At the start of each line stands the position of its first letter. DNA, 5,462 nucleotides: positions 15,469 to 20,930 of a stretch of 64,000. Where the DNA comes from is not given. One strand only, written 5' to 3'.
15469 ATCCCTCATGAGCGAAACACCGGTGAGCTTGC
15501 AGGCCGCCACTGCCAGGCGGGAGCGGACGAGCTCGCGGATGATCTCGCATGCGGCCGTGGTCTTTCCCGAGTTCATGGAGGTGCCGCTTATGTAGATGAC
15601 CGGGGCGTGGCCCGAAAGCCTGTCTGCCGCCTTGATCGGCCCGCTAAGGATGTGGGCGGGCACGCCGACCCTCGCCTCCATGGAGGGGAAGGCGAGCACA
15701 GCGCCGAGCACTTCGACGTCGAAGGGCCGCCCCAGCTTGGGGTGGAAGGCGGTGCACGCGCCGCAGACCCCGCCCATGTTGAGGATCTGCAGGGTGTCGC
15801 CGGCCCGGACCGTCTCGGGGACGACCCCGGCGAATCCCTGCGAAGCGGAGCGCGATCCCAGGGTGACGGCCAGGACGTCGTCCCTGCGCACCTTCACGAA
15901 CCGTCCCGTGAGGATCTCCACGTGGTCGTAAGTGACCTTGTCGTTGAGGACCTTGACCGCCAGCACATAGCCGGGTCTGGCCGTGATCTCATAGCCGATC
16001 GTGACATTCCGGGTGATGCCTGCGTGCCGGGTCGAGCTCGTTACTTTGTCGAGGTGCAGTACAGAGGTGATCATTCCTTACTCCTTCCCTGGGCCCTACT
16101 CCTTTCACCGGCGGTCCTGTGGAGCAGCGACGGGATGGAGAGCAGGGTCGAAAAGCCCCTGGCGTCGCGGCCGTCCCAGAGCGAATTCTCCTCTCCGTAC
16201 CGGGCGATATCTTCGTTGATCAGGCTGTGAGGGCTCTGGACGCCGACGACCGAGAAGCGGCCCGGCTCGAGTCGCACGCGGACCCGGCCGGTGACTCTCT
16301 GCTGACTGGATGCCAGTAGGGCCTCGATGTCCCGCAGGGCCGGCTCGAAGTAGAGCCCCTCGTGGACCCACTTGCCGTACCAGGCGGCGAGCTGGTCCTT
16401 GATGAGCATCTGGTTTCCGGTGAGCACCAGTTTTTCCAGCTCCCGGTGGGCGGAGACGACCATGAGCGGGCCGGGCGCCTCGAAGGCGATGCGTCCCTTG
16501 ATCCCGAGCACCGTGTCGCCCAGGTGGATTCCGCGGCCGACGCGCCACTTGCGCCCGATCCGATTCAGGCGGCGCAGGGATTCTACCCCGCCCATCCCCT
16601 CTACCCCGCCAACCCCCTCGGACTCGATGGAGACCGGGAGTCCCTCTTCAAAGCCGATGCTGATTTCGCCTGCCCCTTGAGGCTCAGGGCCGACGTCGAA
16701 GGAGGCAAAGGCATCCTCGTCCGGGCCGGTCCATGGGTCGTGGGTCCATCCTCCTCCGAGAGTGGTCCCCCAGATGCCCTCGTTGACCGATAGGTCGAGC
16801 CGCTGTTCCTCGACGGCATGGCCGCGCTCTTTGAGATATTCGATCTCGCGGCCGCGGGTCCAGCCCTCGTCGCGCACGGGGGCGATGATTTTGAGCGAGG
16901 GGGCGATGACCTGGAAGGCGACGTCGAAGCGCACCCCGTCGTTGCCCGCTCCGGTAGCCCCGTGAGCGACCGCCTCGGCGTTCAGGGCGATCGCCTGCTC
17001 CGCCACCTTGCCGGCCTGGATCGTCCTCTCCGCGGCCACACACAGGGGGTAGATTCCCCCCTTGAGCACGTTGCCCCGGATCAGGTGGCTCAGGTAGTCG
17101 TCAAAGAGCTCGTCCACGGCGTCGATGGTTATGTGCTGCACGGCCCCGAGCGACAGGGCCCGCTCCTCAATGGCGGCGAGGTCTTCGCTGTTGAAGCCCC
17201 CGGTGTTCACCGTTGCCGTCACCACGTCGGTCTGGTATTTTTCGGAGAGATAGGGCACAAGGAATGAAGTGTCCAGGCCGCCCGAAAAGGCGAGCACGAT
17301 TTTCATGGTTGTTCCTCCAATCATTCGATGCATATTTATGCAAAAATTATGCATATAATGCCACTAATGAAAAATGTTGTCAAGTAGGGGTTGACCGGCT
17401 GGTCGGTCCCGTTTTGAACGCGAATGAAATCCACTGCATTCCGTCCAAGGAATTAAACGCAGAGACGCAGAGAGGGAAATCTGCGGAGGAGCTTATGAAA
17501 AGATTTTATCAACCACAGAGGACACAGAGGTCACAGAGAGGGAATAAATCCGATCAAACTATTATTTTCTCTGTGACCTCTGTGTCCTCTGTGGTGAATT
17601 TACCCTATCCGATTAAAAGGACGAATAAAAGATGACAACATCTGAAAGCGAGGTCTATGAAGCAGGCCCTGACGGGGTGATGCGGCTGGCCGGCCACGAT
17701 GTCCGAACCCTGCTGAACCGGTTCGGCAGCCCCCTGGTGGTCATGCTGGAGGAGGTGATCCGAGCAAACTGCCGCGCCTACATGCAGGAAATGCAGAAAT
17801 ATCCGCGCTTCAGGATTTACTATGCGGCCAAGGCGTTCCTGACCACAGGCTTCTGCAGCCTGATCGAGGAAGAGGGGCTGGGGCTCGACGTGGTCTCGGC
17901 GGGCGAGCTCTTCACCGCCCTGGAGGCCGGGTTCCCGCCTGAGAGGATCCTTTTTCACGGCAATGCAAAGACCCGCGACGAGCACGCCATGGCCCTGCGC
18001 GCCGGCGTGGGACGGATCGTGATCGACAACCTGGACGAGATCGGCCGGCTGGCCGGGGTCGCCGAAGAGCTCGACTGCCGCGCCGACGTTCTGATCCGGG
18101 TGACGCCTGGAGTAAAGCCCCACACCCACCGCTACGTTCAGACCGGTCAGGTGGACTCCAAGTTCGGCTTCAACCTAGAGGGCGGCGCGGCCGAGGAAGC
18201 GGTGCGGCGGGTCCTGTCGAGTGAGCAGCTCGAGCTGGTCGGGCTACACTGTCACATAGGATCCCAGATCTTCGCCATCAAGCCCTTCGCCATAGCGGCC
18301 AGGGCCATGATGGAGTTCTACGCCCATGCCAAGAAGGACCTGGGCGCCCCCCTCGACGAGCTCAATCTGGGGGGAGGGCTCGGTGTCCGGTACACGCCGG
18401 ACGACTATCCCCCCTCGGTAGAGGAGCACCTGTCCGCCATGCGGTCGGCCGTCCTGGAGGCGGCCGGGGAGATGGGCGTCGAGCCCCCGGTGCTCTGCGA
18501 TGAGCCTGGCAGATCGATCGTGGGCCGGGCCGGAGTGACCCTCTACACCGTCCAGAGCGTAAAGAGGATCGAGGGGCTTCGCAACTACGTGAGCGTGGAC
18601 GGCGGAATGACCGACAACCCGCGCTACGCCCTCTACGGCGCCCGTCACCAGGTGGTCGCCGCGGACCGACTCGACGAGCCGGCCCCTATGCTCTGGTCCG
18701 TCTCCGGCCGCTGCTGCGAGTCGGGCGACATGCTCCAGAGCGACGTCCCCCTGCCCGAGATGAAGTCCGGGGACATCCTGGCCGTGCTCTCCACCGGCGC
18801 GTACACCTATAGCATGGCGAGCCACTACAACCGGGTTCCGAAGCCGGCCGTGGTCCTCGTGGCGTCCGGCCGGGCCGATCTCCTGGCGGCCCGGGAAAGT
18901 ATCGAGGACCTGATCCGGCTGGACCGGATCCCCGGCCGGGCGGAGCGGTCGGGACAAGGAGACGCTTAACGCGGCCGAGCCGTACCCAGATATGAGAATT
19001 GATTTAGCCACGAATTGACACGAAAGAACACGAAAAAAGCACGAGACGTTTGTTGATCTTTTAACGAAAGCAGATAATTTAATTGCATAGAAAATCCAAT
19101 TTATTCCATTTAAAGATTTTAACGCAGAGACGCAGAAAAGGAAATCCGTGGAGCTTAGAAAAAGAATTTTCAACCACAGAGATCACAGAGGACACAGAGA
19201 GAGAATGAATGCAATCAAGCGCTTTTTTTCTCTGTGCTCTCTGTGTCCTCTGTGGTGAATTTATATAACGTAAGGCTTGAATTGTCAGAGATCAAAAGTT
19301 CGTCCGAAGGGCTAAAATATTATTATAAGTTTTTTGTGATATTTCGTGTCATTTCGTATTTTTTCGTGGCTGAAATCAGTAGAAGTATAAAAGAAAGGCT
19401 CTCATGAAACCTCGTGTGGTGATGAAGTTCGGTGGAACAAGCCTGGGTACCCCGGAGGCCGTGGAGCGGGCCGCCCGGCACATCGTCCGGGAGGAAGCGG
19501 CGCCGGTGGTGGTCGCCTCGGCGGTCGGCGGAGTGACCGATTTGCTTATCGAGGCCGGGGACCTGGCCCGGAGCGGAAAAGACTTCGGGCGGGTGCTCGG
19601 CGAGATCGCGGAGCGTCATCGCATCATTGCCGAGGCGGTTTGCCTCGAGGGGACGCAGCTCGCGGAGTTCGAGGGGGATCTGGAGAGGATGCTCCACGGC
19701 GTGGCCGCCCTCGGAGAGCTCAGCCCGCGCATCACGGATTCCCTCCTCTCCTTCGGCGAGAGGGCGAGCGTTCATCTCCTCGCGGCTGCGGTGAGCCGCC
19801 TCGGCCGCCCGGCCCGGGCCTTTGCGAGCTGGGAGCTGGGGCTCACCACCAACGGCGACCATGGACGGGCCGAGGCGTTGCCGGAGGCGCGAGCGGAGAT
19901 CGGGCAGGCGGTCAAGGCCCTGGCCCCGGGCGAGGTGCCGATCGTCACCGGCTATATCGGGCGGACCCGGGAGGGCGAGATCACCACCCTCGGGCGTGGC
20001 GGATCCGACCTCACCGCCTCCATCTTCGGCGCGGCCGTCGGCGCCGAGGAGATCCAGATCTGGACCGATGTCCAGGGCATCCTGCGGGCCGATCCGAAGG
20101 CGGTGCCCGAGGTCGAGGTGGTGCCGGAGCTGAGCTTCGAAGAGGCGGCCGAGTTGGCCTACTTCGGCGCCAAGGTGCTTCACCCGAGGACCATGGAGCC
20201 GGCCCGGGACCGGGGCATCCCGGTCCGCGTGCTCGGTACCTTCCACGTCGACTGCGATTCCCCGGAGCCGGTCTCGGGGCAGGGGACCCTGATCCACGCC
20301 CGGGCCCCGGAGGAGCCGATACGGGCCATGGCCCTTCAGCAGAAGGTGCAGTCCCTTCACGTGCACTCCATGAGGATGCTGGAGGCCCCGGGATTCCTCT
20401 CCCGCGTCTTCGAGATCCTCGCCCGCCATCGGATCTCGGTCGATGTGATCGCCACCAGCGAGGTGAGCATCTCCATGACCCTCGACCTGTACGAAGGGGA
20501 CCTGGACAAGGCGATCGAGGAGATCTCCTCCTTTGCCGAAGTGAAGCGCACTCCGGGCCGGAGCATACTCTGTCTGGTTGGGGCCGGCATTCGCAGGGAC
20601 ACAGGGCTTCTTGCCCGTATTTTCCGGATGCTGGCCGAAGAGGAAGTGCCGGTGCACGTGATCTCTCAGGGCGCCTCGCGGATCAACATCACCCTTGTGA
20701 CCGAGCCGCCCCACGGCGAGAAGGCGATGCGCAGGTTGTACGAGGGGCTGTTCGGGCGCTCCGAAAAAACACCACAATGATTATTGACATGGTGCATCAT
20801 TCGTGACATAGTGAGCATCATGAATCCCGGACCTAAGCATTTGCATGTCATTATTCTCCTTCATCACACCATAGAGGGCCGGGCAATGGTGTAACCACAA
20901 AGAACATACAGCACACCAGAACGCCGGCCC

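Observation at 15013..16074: Uncharacterised P-loop protein coupled into the arginine operon, which lacks any argA or argJ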

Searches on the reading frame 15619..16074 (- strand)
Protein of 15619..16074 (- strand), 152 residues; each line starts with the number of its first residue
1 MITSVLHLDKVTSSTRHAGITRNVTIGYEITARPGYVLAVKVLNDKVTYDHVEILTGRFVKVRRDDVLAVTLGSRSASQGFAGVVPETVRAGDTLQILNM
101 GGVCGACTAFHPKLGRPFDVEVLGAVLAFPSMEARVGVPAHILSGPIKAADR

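Call 52: predict_structure(alignment_id=A2)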
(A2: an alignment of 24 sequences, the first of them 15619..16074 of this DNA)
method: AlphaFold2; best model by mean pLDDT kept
length: 152 residues; sequences in the alignment: 24
mean_pLDDT: 89.9   pTM: 0.85
mean pLDDT of the five models: 89.9, 89.5, 89.0, 88.7, 87.2
residues with pLDDT >= 90: 106; 70-90: 34; 50-70: 12; < 50: 0
segments of 3 or more residues with pLDDT < 50: none
pLDDT, mean of each block of 10 residues (from residue 1): 90 91 93 96 93 95 98 82 95 96 94 89 93 80 71 58
secondary structure, 60 per line:
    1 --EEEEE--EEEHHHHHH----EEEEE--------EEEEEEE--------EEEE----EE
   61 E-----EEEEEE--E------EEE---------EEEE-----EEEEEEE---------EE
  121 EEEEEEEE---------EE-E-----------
elements in order: E3-7 E10-12 H13-18 E23-27 E36-42 E51-54 E59-61 E67-72 E82-84 E94-97 E103-109 E119-128

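Call 56: fold_search(model_id=the predicted structure, library=pdb)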
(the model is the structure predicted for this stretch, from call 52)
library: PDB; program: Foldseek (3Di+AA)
matches with E <= 10: 172; with E <= 0.001: 0
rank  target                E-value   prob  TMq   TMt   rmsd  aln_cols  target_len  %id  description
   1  8huy_A                9.6e-01  0.02  0.12  0.04  28.2       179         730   13  N-acetyl-(R)-beta-phenylalanine acylase (released 2023-03-15)
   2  6a2q                  1.0e+00  0.23  0.29  0.42   8.0       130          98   15  Mycobacterium tuberculosis LexA C-domain I (released 2019-01-23)
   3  2l0d_MODEL_1_A        1.1e+00  0.02  0.13  0.16  16.0       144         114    9  Solution NMR Structure of putative cell surface protein MA_4588 (272-376 domain) from Methanosarcina acetivora (released 2010-08-25)
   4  2iag_B                1.2e+00  0.16  0.16  0.06   4.9        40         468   20  Crystal structure of human prostacyclin synthase (released 2006-10-10)
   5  2q30_A                1.3e+00  0.07  0.17  0.23  12.0       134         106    8  Crystal structure of a rmlc-like cupin protein (dde_2303) from desulfovibrio desulfuricans subsp. at 1.94 A resolution (released 2007-06-19)
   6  7vem_B                1.4e+00  0.04  0.18  0.11  14.8       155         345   10  the NADPH-assisted quinone oxidoreductase from Phytophthora capsici (released 2021-11-10)
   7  8gms_B                1.7e+00  0.13  0.30  0.38   7.7       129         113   14  Structure of LexA in complex with RecA filament (released 2022-12-21)
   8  6a2s_A                1.7e+00  0.18  0.30  0.43   7.9       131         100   14  Mycobacterium tuberculosis LexA C-domain S160A (released 2019-01-23)
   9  6a2t                  1.7e+00  0.13  0.28  0.39   7.3       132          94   14  Mycobacterium tuberculosis LexA C-domain K197A (released 2019-01-23)
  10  8i59_A                1.7e+00  0.01  0.12  0.04  27.7       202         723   12  N-acetyl-(R)-beta-phenylalanine acylase, selenomethionyl derivative (released 2023-03-15)
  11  6xk9_X                1.8e+00  0.02  0.16  0.13  14.5       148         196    9  Cereblon in complex with DDB1, CC-90009, and GSPT1 (released 2020-12-02)
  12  2q30_B                2.0e+00  0.06  0.17  0.24  11.4       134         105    8  Crystal structure of a rmlc-like cupin protein (dde_2303) from desulfovibrio desulfuricans subsp. at 1.94 A resolution (released 2007-06-19)
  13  7ood_j                2.0e+00  0.06  0.18  0.21  10.8        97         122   15  Mycoplasma pneumoniae 50S subunit of ribosomes in chloramphenicol-treated cells (released 2022-05-25)
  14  5t7v_LN               2.0e+00  0.03  0.16  0.19  13.0       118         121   17  Methicillin Resistant, Linezolid resistant Staphylococcus aureus 70S ribosome (delta S145 uL3) (released 2017-05-31)
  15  9mt4_E                2.0e+00  0.02  0.14  0.16  15.6       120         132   16  Connector structure of phage JohannRWettstein (Bas63) (released 2025-11-19)
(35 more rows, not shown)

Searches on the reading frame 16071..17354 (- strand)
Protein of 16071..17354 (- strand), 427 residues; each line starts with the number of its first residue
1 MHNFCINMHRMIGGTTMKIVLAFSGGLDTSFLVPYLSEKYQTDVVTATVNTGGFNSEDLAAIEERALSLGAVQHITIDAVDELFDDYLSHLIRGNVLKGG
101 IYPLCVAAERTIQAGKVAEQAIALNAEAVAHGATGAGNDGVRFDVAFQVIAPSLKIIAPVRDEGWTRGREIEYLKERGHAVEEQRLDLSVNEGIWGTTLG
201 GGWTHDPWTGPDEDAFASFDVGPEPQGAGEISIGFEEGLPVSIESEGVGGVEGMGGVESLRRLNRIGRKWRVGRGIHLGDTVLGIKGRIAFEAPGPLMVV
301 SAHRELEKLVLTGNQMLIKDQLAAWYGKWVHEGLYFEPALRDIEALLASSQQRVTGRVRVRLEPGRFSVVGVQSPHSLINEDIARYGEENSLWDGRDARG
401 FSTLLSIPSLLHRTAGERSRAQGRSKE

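Call 3: search_protein_families(library=pfam, proteins=[window:16071-17354:-], max_evalue=0.01)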
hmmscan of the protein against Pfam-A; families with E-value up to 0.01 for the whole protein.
window:16071-17354:- (427 aa): 3 families
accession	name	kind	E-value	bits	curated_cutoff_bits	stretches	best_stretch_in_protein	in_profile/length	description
PF00764.25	Arginosuc_synth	-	4.8e-45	153.9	27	1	18-178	1-160/162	Arginosuccinate synthase N-terminal HUP domain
PF20979.2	Arginosuc_syn_C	-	1.3e-42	146.4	27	1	189-408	2-215/219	Arginosuccinate synthase C-terminal domain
PF00733.27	Asn_synthase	-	0.0089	16.2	21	0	21-92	22-92/354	Asparagine synthase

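Call 4: search_protein_families(library=ncbifam, proteins=[window:16071-17354:-], max_evalue=0.01)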
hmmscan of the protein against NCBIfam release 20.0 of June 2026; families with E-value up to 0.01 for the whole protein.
window:16071-17354:- (427 aa): 7 families
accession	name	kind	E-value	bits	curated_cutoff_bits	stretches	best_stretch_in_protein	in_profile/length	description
NF001770.0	PRK00509.1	equivalog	2.9e-95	319.7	334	1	16-413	4-395/401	argininosuccinate synthase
NF003385.0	PRK04527.1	equivalog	6.1e-91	305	603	1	16-412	3-392/401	argininosuccinate synthase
NF010392.0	PRK13820.1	equivalog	2.1e-84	283.9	512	1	17-407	3-383/395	argininosuccinate synthase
TIGR00032.1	argG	equivalog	6.4e-84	282.5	268.2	1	18-408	1-385/394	argininosuccinate synthase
NF038212.1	argG_rel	exception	1.3e-27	96.7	425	1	13-378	11-367/381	argininosuccinate synthase-related protein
NF003779.0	PRK05370.1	equivalog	1.5e-17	63.6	657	2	16-165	11-162/448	argininosuccinate synthase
TIGR00268.2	TIGR00268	equivalog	0.00043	19.6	150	1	17-78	14-75/259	ATP-dependent sacrificial sulfur transferase LarE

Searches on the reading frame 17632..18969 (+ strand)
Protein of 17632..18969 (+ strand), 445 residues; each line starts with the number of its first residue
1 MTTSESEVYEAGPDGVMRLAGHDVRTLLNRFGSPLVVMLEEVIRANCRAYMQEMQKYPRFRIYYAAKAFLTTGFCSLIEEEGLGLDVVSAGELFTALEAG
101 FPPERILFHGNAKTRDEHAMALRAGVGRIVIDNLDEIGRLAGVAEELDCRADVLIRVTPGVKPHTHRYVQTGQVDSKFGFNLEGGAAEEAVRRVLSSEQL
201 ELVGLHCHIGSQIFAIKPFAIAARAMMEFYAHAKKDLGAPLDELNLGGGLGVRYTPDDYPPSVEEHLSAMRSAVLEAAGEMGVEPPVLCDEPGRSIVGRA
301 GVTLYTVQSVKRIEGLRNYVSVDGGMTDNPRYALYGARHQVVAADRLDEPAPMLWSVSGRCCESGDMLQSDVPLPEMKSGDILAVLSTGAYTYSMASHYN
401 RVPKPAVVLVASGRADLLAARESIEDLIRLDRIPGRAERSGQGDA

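Call 22: search_protein_families(library=pfam, proteins=[window:17632-18969:+], max_evalue=0.001)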
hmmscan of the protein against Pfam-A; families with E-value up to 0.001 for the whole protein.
window:17632-18969:+ (445 aa): 2 families
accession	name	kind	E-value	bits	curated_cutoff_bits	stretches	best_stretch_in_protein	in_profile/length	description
PF02784.22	Orn_Arg_deC_N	-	3.2e-59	200.7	23.4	1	43-297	4-246/247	Pyridoxal-dependent decarboxylase, pyridoxal binding domain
PF00278.28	Orn_DAP_Arg_deC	-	3.6e-17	62.9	23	1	253-389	5-95/95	Pyridoxal-dependent decarboxylase, C-terminal sheet domain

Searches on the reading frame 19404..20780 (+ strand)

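Call 22: search_protein_families(library=pfam, proteins=[window:19404-20780:+], max_evalue=0.001)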
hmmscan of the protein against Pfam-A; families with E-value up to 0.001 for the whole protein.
window:19404-20780:+ (458 aa): 5 families
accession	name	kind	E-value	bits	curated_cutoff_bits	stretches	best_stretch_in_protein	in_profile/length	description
PF00696.33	AA_kinase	-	3e-47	161.8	24.9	1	4-277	2-233/234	Amino acid kinase family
PF22468.2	ACT_9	-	1.5e-25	89.2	27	2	389-447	1-59/61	ACT domain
PF01842.31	ACT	-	2.5e-10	40.4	27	1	326-375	8-62/66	ACT domain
PF13840.12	ACT_7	-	3.1e-09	37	27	0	317-357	8-48/65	ACT domain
PF22629.2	ACT_AHAS_ss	-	0.00058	20.4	27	0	326-380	6-65/67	AHAS small subunit-like ACT domain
